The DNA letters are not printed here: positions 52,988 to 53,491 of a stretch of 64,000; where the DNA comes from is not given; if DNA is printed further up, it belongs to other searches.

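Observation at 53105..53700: IncFII-like replication control region with a Phd/YefM-like protein in the CopB position and a leader ORF overlapping repA1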

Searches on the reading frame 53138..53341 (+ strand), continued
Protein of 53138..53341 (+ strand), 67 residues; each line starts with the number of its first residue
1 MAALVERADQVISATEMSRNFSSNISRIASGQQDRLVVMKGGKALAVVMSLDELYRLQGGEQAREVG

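Call 36: find_encoding_contigs(protein=P0002, flank=3000, max_places=4)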
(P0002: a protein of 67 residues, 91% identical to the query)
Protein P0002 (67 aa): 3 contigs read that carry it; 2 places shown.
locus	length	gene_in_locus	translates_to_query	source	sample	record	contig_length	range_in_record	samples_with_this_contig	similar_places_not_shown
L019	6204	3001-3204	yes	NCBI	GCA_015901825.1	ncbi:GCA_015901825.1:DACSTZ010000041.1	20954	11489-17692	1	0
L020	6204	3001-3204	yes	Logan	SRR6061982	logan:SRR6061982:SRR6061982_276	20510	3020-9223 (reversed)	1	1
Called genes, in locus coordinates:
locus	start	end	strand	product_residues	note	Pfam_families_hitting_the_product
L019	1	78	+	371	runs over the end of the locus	PF02195:ParB_N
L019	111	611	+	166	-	-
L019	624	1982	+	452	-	PF27227:Endonuc-like_C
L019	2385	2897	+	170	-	-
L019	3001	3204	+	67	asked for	PF02604:PhdYeFM_antitox (faint)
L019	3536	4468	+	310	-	PF02387:IncFII_repA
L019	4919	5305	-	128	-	-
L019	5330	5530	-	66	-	-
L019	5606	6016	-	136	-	PF20390:DUF6685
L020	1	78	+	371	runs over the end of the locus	PF02195:ParB_N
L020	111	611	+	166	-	-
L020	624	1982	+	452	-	PF27227:Endonuc-like_C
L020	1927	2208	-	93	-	-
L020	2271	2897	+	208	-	-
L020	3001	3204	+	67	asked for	PF02604:PhdYeFM_antitox (faint)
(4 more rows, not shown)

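Call 41: search_solved_structures(query=A3, max_evalue=1, show_alignments=2)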
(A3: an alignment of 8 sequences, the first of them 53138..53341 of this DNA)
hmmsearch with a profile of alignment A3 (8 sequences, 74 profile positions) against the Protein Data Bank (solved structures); distinct sequences matched with E-value up to 1: 14.
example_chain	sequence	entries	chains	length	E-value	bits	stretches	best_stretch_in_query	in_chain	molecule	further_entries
9evs_1k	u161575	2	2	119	0.04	17.2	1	6-59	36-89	mL43 | Large ribosomal subunit protein mL43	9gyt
3kta_B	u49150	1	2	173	0.043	17.1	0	19-41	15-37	Chromosome segregation protein smc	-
1xew_Y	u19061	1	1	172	0.043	17.1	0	19-41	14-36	SMC protein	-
1xex_B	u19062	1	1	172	0.045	17.1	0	19-41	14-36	SMC protein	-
8dbq_G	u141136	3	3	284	0.12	15.7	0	22-45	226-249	ATP synthase gamma chain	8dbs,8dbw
5t4o_G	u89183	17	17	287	0.12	15.7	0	22-45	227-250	ATP synthase gamma chain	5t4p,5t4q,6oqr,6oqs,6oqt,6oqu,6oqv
6epc_D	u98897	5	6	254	0.18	15.1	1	12-73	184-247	Proteasome subunit alpha type-7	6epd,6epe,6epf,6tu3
9g12_C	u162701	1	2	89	0.22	14.9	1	19-69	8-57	Antitoxin RelB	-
3unb_C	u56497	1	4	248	0.26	14.6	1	12-73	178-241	Proteasome subunit alpha type-7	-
3une_C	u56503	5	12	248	0.26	14.6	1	12-73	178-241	Proteasome subunit alpha type-7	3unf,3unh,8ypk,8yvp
7dr6_O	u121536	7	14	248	0.26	14.6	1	12-73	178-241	Proteasome subunit alpha type-7 | Proteasome subunit alpha type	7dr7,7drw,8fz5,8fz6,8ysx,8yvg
3g5o_A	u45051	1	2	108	0.49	13.8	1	32-64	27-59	Uncharacterized protein Rv2865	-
4i99_A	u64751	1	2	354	0.57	13.5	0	19-41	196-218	Chromosome partition protein Smc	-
3oaa_G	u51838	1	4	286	0.75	13.2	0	22-45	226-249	ATP synthase gamma chain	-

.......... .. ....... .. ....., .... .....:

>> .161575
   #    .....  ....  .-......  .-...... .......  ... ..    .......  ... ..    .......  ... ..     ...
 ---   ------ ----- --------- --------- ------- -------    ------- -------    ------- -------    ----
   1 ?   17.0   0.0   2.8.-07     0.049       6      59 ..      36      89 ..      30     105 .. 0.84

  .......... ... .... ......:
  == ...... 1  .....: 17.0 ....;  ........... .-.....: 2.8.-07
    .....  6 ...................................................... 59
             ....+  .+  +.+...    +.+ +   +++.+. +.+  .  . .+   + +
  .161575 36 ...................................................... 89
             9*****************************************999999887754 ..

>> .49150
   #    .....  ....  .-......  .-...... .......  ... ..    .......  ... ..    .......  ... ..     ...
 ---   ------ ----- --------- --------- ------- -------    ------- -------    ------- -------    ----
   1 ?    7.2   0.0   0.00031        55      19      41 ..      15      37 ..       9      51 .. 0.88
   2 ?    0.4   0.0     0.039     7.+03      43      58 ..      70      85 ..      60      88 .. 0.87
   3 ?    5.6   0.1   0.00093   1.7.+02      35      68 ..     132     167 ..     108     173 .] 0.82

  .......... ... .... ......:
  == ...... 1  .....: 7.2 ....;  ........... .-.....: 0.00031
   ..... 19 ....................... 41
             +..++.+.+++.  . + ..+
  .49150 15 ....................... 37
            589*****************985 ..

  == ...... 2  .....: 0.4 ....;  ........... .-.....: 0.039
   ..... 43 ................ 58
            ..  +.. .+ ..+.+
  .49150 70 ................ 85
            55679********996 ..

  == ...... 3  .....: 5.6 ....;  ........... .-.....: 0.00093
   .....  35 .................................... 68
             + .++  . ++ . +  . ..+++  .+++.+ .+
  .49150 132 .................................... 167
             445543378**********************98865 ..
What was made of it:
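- On Phd/YefM antitoxin (Pfam PF02604): A profile of 8 homologues against PDB sequences gives nothing significant (call 41).
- Tried and rejected: A profile search of the Phd-like family against PDB sequences gave no significant hit (call 41).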

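Call 42: search_protein_families(library=ncbifam, proteins=[window:53138-53341:+, L003:4035-5039:+, L006:3785-4093:+], max_evalue=0.1)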
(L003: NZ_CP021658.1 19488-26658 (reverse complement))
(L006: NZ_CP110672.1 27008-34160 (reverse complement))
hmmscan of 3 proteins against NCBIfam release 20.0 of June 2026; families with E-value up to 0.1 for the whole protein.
window:53138-53341:+ (67 aa): 1 family
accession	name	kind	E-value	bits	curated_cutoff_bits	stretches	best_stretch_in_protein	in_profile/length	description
TIGR01552.1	phd_fam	subfamily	0.034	13.5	20.8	1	11-60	1-48/53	type II toxin-antitoxin system prevent-host-death family antitoxin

L003:4035-5039:+ (334 aa): 1 family
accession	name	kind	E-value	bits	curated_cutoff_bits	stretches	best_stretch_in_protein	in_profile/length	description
NF040977.1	RepA_IncFII_LM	equivalog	0.013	15.2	70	0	56-134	6-85/266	plasmid replication initiator RepA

L006:3785-4093:+ (102 aa): 0 families
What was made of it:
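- On Phd/YefM antitoxin (Pfam PF02604): TIGR01552 13.5 bits against 20.8 (call 42).
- RepA scores best with the IncFII_LM model (call 42).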

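Call 61: find_homologous_proteins(query=A3, max_evalue=0.001)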
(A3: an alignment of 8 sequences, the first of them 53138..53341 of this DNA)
Query A3 (8 sequences) (67 aa, profile of the alignment): 41 proteins with E <= 0.001 among 422 candidates.
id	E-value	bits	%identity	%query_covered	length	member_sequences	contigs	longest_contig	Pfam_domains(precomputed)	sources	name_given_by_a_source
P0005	1.1e-37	146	52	87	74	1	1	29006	-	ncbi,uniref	ncbi:hypothetical protein ACUVMQ_20535 [Aeromonas veronii]|uniref:hypothetical protein n=1 Tax=Aerom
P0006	1.6e-37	145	52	87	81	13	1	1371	-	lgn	-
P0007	1.6e-36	142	51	85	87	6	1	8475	-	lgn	-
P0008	2.9e-35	138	48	87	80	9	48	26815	-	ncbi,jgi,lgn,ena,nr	ncbi:hypothetical protein WH06_22940 [Aeromonas salmonicida subsp. salmonicida]|jgi:PHD/YefM family 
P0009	3.9e-35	137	47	85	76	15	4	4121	-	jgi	jgi:PHD/YefM family antitoxin component YafN of YafNO toxin-antitoxin module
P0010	1.4e-33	133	53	85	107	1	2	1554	-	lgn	-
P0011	1.9e-33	132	53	85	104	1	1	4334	-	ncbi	-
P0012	2.5e-32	128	47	85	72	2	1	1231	-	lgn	-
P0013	5.6e-30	121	54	85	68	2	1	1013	-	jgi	-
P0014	6.5e-30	121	48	87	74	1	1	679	-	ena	-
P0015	9.2e-28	114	43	76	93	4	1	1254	-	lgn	-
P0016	1.0e-27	114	43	76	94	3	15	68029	-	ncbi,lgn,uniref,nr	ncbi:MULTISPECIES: hypothetical protein [Vibrio]|uniref:hypothetical protein n=1 Tax=Vibrio TaxID=66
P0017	1.5e-27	113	41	76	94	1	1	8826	-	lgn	-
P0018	1.5e-27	113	41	76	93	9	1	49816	-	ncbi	-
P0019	1.5e-26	110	42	87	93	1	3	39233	-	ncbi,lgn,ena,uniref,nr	ncbi:hypothetical protein B9Q17_00055 [Marinobacter vinifirmus]|uniref:Antitoxin n=1 Tax=Marinobacte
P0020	1.8e-26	110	44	75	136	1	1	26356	PF02604.27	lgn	-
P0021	1.9e-26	110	42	75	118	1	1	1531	PF02604.27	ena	-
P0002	2.8e-26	109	91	100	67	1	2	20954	PF02604.27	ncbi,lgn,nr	ncbi:TPA: type II toxin-antitoxin system prevent-host-death family antitoxin [Aeromonas hydrophila]|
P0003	3.0e-26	109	90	100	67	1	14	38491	PF02604.27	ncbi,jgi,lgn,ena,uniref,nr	ncbi:hypothetical protein KAM448_40610 [Aeromonas caviae]|jgi:prevent-host-death family protein|unir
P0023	6.5e-26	108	44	75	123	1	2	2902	PF02604.27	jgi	jgi:PHD/YefM family antitoxin component YafN of YafNO toxin-antitoxin module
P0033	8.8e-22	95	57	100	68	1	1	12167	-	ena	-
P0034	9.1e-22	95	40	78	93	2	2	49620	PF02604.27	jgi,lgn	jgi:PHD/YefM family antitoxin component YafN of YafNO toxin-antitoxin module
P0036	5.4e-19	86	49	85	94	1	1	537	PF02604.27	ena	-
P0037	8.5e-16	76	50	78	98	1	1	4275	PF02604.27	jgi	jgi:antitoxin StbD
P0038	1.4e-15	75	44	78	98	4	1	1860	PF02604.27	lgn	-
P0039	2.5e-15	74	43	73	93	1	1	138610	PF02604.27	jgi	-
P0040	3.0e-15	74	41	81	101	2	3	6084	PF02604.27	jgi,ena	-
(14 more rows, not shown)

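Call 62: find_encoding_contigs(protein=P0033, flank=3000, max_places=2)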
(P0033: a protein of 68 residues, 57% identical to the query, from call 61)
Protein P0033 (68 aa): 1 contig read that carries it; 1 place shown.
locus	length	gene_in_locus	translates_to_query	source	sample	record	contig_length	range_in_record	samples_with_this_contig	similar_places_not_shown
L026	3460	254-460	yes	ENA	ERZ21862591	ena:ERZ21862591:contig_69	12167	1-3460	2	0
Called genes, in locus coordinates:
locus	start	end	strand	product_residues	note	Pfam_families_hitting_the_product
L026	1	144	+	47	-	?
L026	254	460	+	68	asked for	-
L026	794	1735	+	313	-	PF02387:IncFII_repA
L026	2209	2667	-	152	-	-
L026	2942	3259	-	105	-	PF05016:ParE_toxin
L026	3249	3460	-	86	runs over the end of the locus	PF02604:PhdYeFM_antitox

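Call 63: find_encoding_contigs(protein=P0019, flank=3000, max_places=2)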
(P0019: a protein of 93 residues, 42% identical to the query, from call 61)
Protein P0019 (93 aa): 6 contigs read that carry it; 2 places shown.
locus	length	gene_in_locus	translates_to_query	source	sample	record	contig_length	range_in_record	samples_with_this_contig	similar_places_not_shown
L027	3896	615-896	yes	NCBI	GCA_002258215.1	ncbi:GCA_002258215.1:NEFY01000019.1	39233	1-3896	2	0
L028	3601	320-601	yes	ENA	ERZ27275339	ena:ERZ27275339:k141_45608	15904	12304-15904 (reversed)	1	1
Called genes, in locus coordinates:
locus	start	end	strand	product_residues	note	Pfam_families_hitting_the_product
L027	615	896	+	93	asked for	-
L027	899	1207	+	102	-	-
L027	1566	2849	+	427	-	PF03090:Replicase, PF08708:PriCT_1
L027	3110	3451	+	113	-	PF18902:DUF5658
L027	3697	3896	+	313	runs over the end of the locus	PF11740:KfrA_N, PF16331:TolA_bind_tri (faint)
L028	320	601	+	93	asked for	-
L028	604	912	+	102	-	-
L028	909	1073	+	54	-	-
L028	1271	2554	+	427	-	PF03090:Replicase, PF08708:PriCT_1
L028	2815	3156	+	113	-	PF18902:DUF5658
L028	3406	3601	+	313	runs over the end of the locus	PF11740:KfrA_N, PF16331:TolA_bind_tri (faint), PF28175:T4SS_LegC2C7 (faint)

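Call 64: find_encoding_contigs(protein=P0039, flank=3000, max_places=2)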
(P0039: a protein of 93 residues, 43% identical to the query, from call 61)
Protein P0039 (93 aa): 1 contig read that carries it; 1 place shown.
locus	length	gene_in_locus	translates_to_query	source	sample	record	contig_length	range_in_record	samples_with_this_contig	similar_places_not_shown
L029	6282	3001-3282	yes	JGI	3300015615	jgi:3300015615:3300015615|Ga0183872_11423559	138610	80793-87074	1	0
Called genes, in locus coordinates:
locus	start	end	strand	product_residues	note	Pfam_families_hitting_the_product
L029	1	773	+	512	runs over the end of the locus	PF00890:FAD_binding_2 (faint)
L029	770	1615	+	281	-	PF01370:Epimerase, PF04321:RmlD_sub_bind, PF07993:NAD_binding_4 (faint), PF16363:GDP_Man_Dehyd (faint)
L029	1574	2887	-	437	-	PF13520:AA_permease_2, PF00324:AA_permease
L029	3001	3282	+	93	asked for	PF02604:PhdYeFM_antitox (weak)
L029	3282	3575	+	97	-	PF05016:ParE_toxin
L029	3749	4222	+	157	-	PF08211:dCMP_cyt_deam_2, PF00383:dCMP_cyt_deam_1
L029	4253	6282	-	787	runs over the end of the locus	PF13426:PAS_9 (faint), PF08448:PAS_4 (faint), PF13188:PAS_8 (faint), PF00989:PAS, PF00512:HisKA, PF02518:HATPase_c, PF00072:Response_reg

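Call 65: find_encoding_contigs(protein=P0034, flank=3000, max_places=2)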
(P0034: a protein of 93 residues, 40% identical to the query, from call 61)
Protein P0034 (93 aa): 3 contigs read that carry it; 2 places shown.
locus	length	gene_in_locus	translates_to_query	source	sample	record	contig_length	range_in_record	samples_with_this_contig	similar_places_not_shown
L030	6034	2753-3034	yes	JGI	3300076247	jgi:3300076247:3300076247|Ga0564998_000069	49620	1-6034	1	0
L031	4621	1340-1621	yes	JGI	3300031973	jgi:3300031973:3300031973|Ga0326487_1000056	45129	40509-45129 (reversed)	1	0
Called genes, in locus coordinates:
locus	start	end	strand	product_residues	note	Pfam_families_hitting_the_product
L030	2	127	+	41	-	?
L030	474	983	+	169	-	PF04002:RadC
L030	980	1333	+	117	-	-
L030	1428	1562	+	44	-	-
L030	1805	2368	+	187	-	PF00239:Resolvase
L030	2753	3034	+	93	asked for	PF02604:PhdYeFM_antitox (faint)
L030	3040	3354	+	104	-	-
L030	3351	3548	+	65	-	-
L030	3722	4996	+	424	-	PF03090:Replicase, PF08708:PriCT_1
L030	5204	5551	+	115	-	PF18902:DUF5658 (weak)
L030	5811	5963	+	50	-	-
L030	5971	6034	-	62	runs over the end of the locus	-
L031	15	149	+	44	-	-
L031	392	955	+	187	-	PF00239:Resolvase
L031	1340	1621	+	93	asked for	PF02604:PhdYeFM_antitox (faint)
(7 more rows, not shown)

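Call 67: search_protein_families(library=pfam, proteins=[L027:899-1207:+, L030:3040-3354:+, L029:3282-3575:+, L026:254-460:+, L026:794-1735:+, L029:3001-3282:+], max_evalue=1)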
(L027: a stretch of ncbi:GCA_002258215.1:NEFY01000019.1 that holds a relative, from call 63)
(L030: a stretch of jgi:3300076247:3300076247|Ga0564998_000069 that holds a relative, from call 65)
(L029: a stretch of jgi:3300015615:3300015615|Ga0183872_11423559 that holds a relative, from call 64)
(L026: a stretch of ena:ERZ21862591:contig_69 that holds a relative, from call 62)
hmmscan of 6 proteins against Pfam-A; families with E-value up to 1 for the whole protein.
L027:899-1207:+ (102 aa): 1 family
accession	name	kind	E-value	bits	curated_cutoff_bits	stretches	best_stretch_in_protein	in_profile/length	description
PF05016.21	ParE_toxin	-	0.0038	18.2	23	1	15-81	9-83/89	ParE toxin of type II toxin-antitoxin system, parDE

L030:3040-3354:+ (104 aa): 1 family
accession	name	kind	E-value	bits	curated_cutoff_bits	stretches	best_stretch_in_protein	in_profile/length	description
PF05016.21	ParE_toxin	-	0.023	15.7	23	1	28-82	27-83/89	ParE toxin of type II toxin-antitoxin system, parDE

L029:3282-3575:+ (97 aa): 1 family
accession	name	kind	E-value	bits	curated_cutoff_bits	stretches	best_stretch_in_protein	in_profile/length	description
PF05016.21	ParE_toxin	-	1.5e-08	35.5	23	1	6-83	3-87/89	ParE toxin of type II toxin-antitoxin system, parDE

L026:254-460:+ (68 aa): 2 families
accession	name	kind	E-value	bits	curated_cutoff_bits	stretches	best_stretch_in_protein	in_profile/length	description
PF02604.26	PhdYeFM_antitox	-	0.0018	18.4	29.8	1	11-60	3-51/74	Antitoxin Phd_YefM, type II toxin-antitoxin system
PF07878.17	RHH_5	-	0.0025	18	26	1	46-63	5-22/43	CopG-like RHH_1 or ribbon-helix-helix domain, RHH_5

L026:794-1735:+ (313 aa): 1 family
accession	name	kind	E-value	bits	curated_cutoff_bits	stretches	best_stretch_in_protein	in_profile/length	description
PF02387.20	IncFII_repA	-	2.5e-36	125.9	22.9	1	25-298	2-274/275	IncFII RepA protein family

L029:3001-3282:+ (93 aa): 1 family
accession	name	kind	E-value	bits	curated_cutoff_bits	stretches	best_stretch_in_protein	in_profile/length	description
PF02604.26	PhdYeFM_antitox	-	5e-06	26.6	29.8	1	11-77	4-69/74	Antitoxin Phd_YefM, type II toxin-antitoxin system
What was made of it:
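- Its relatives are genuine antitoxins of ParE toxins (calls 64, 67).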

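Call 82: predict_structure(alignment_id=A7)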
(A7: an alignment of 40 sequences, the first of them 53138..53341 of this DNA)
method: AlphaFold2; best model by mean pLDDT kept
length: 67 residues; sequences in the alignment: 40
mean_pLDDT: 81.8   pTM: 0.63
mean pLDDT of the five models: 81.8, 81.0, 80.7, 78.3, 77.7
residues with pLDDT >= 90: 35; 70-90: 16; 50-70: 9; < 50: 7
segments of 3 or more residues with pLDDT < 50: 1-3
pLDDT, mean of each block of 10 residues (from residue 1): 56 95 93 91 93 82 52
secondary structure, 60 per line:
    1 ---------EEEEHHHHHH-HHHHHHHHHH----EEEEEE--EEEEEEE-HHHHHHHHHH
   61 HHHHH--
elements in order: E10-13 H14-19 H21-30 E35-40 E43-49 H51-65
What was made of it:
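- On Phd/YefM antitoxin (Pfam PF02604): Model pLDDT 81.8 with secondary structure E-H-H-E-E-H (call 82).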
